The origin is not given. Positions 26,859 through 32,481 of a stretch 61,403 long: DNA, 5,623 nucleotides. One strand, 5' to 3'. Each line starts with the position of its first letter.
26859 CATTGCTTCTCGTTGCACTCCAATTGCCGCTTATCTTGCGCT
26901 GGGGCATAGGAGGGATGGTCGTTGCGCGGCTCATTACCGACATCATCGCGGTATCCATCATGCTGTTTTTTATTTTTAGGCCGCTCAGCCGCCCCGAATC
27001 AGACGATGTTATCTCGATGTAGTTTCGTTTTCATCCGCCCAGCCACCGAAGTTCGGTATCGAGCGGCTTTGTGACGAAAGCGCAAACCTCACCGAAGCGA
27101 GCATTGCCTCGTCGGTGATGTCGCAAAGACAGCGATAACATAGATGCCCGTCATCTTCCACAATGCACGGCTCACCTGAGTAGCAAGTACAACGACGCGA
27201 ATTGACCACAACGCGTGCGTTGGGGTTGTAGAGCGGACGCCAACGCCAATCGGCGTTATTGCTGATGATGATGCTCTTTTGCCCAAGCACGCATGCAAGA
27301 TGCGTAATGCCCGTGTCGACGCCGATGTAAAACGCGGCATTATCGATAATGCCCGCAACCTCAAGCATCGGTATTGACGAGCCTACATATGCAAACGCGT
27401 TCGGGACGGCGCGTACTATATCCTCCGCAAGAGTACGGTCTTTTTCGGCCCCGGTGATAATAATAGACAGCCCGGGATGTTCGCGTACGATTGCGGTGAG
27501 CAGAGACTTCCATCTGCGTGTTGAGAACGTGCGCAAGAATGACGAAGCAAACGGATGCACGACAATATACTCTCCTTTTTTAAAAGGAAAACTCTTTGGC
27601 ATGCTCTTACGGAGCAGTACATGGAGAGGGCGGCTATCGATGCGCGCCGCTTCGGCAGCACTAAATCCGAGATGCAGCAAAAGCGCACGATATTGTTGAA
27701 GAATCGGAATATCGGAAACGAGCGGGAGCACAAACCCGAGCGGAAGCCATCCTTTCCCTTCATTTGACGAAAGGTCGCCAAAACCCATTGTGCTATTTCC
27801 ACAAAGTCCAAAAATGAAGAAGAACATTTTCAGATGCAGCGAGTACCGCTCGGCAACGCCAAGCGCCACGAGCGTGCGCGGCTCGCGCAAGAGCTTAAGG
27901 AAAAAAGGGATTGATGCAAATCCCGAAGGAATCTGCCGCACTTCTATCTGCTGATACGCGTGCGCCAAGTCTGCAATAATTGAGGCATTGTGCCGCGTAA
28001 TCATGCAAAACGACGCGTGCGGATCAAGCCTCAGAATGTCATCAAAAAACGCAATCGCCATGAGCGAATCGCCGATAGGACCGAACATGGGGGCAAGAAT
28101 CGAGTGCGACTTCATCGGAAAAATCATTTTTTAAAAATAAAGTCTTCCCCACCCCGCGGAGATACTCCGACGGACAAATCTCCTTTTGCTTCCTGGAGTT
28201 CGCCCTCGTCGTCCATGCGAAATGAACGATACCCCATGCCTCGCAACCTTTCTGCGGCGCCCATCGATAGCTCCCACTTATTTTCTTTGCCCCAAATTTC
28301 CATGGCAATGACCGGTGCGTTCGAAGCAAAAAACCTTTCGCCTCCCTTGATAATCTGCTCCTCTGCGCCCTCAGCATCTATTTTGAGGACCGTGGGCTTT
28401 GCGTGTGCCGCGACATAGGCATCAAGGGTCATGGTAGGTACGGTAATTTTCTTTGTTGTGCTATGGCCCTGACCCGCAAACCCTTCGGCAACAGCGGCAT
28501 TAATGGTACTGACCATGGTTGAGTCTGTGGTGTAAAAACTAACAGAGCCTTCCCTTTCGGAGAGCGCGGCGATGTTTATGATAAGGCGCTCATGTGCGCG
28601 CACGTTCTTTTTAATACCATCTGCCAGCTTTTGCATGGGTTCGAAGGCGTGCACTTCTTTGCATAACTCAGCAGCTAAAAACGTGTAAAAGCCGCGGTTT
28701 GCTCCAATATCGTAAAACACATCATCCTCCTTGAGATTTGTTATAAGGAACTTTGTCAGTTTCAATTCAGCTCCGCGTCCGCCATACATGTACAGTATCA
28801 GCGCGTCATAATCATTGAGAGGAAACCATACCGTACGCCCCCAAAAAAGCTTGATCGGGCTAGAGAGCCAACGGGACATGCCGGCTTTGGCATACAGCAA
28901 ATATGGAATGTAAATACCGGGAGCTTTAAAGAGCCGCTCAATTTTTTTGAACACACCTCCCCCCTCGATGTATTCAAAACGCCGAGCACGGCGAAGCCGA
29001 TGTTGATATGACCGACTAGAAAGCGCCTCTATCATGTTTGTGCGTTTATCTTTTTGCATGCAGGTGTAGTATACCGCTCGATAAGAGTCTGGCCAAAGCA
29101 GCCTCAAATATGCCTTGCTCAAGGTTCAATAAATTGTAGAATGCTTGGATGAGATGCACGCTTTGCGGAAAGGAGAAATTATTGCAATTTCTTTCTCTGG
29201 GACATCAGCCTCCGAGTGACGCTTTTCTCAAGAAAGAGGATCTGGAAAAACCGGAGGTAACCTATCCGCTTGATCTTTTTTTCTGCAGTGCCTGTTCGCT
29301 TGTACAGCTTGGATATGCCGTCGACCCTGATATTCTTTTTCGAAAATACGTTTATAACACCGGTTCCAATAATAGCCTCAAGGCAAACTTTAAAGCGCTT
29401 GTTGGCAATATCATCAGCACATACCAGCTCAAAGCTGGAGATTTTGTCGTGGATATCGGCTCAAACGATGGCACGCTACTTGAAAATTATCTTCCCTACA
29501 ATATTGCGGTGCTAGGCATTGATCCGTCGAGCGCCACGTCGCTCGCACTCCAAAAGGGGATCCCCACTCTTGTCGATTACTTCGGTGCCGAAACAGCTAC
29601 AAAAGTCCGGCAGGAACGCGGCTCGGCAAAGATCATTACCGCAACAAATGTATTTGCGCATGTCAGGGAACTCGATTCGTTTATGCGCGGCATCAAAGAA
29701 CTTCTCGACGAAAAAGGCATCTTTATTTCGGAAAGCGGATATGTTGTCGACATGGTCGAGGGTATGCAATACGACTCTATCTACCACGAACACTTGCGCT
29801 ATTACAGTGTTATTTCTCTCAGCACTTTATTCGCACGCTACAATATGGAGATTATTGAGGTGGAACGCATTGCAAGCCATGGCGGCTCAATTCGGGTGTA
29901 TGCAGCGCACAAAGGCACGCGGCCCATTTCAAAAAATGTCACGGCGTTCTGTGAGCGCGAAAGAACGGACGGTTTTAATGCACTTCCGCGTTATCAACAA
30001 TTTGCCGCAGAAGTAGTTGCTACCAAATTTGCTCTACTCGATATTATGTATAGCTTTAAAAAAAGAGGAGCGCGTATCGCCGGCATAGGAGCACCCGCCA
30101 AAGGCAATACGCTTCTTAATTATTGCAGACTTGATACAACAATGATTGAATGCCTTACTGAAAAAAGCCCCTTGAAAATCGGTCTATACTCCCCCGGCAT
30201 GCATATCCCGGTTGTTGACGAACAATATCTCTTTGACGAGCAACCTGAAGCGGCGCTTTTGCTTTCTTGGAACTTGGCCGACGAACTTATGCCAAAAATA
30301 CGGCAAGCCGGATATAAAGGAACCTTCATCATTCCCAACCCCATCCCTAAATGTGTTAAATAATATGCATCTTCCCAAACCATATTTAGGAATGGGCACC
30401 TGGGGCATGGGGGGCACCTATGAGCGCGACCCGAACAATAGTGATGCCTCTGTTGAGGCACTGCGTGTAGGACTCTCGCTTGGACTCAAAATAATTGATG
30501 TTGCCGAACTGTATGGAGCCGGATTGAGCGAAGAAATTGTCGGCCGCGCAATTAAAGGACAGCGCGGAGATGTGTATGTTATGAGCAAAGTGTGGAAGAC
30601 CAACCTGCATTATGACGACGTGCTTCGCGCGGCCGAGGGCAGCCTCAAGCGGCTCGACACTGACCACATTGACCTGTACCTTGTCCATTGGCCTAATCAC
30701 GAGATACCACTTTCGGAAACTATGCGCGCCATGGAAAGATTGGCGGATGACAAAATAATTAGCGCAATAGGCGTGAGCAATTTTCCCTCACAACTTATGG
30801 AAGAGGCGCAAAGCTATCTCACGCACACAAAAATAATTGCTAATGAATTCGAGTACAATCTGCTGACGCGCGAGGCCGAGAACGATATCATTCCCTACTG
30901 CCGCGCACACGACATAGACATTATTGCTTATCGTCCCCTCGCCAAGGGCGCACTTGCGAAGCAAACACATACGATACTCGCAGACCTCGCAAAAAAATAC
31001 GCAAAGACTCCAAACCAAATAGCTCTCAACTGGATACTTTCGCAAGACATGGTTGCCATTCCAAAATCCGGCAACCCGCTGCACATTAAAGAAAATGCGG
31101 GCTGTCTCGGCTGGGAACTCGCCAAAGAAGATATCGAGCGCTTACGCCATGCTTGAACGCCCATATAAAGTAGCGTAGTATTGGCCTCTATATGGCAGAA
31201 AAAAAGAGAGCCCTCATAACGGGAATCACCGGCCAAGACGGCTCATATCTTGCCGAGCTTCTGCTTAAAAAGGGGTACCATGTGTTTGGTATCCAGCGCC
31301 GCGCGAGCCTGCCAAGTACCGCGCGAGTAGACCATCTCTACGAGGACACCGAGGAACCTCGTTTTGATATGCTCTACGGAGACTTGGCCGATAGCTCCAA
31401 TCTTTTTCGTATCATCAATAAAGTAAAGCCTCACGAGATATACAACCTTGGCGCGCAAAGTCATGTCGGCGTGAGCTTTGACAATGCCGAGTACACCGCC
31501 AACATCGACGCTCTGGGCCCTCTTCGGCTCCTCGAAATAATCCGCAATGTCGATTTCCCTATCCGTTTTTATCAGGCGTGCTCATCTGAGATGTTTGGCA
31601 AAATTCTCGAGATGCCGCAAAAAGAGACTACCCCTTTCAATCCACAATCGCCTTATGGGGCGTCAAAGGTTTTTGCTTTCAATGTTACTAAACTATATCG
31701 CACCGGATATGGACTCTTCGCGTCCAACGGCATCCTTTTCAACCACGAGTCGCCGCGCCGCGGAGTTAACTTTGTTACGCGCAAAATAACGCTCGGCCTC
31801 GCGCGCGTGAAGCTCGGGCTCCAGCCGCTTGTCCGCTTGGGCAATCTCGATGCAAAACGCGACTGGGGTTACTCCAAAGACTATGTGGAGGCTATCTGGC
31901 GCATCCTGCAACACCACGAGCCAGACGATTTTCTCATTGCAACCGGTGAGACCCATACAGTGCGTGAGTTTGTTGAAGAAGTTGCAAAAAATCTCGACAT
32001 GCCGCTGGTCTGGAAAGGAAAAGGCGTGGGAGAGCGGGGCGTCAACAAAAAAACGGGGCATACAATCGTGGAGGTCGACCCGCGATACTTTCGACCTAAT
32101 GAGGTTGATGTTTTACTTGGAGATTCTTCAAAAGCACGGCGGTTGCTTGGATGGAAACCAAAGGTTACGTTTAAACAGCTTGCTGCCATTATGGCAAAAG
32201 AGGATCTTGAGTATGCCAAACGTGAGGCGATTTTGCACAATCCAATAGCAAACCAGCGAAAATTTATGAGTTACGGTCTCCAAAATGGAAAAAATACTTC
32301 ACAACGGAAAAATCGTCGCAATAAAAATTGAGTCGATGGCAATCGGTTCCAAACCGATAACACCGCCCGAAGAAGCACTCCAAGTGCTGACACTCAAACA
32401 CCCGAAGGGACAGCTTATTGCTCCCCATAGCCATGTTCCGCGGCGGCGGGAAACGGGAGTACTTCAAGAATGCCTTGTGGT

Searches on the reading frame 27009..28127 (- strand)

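Call 87: search_protein_families(library=pfam, proteins=[window:27009-28127:-], max_evalue=0.00001)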
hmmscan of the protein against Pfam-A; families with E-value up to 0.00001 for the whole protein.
window:27009-28127:- (372 aa): 1 family
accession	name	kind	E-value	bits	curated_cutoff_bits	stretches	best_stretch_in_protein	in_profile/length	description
PF01075.23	Glyco_transf_9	-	3.3e-12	46.7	22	1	178-321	99-241/247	Glycosyltransferase family 9 (heptosyltransferase)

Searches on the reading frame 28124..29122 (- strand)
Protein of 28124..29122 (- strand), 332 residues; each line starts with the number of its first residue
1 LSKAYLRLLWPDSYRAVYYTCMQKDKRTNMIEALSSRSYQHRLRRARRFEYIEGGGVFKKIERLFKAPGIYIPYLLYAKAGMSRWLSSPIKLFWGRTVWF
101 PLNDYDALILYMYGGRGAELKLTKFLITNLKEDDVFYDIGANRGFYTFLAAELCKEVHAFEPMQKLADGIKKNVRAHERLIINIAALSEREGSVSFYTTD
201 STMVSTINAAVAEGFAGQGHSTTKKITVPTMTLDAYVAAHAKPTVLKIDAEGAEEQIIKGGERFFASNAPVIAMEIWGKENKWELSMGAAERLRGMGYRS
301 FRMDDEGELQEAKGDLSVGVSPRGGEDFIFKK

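Call 87: search_protein_families(library=pfam, proteins=[window:28124-29122:-], max_evalue=0.00001)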
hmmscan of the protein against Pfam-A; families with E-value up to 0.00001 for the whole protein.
window:28124-29122:- (332 aa): 2 families
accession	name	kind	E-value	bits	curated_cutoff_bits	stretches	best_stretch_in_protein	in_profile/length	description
PF05050.19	Methyltransf_21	-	1.9e-17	64.3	22.7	1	138-299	1-172/173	Methyltransferase FkbM domain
PF05575.17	V_cholerae_RfbT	-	6.7e-06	26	27.9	1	118-259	65-208/286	Vibrio cholerae RfbT protein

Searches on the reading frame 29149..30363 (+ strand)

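Call 87: search_protein_families(library=pfam, proteins=[window:29149-30363:+], max_evalue=0.00001)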
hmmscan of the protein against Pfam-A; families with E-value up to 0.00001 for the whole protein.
window:29149-30363:+ (404 aa): 4 families
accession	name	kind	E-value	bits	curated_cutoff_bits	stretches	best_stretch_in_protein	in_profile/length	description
PF08484.17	Methyltransf_14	-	4e-46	157.2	23.5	1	243-398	2-160/160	C-methyltransferase C-terminal domain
PF08421.16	Methyltransf_13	-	2.8e-22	79.1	31.3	1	3-64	1-62/62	Putative zinc binding domain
PF13489.12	Methyltransf_23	-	5.6e-13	49.4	27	1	94-237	20-163/164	Methyltransferase domain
PF08242.18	Methyltransf_12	-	2.8e-08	34.8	30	1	101-192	1-98/98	Methyltransferase domain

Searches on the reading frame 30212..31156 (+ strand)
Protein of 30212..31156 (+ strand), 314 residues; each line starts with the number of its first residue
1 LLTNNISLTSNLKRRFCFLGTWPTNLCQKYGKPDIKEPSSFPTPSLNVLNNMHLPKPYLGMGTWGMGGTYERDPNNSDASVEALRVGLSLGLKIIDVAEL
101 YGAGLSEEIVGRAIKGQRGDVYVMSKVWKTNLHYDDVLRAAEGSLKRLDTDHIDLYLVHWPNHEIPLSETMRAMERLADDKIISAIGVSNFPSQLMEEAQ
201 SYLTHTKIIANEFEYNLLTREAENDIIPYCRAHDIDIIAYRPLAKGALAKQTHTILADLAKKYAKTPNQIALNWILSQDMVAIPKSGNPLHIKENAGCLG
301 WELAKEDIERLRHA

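Call 87: search_protein_families(library=pfam, proteins=[window:30212-31156:+], max_evalue=0.00001)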
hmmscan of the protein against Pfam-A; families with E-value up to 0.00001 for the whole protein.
window:30212-31156:+ (314 aa): 1 family
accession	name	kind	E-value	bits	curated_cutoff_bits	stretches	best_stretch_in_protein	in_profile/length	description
PF00248.27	Aldo_ket_red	-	3.3e-60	204.1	24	1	59-312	2-287/291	Aldo/keto reductase family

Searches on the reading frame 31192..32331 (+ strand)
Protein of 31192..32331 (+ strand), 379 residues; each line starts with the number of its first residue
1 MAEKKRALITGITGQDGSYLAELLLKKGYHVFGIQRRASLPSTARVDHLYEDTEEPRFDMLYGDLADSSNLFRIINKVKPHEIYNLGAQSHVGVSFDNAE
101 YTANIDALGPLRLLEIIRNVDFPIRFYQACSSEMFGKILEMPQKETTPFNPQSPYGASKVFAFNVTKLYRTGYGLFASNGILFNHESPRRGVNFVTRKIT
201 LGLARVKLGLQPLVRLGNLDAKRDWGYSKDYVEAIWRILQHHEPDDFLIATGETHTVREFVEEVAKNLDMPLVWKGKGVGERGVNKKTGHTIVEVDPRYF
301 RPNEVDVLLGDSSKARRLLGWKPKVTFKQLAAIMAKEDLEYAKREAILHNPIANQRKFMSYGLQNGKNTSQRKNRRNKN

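Call 87: search_protein_families(library=pfam, proteins=[window:31192-32331:+], max_evalue=0.00001)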
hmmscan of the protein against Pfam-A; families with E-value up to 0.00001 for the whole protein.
window:31192-32331:+ (379 aa): 3 families
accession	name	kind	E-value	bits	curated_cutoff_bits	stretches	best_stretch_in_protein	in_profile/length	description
PF16363.11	GDP_Man_Dehyd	-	4.9e-136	454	27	1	8-334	1-332/332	GDP-mannose 4,6 dehydratase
PF01370.27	Epimerase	-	2.4e-63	214.2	20.9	1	7-249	1-239/240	NAD dependent epimerase/dehydratase family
PF04321.23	RmlD_sub_bind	-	4.1e-08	33.1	27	1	6-160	2-130/287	RmlD substrate binding domain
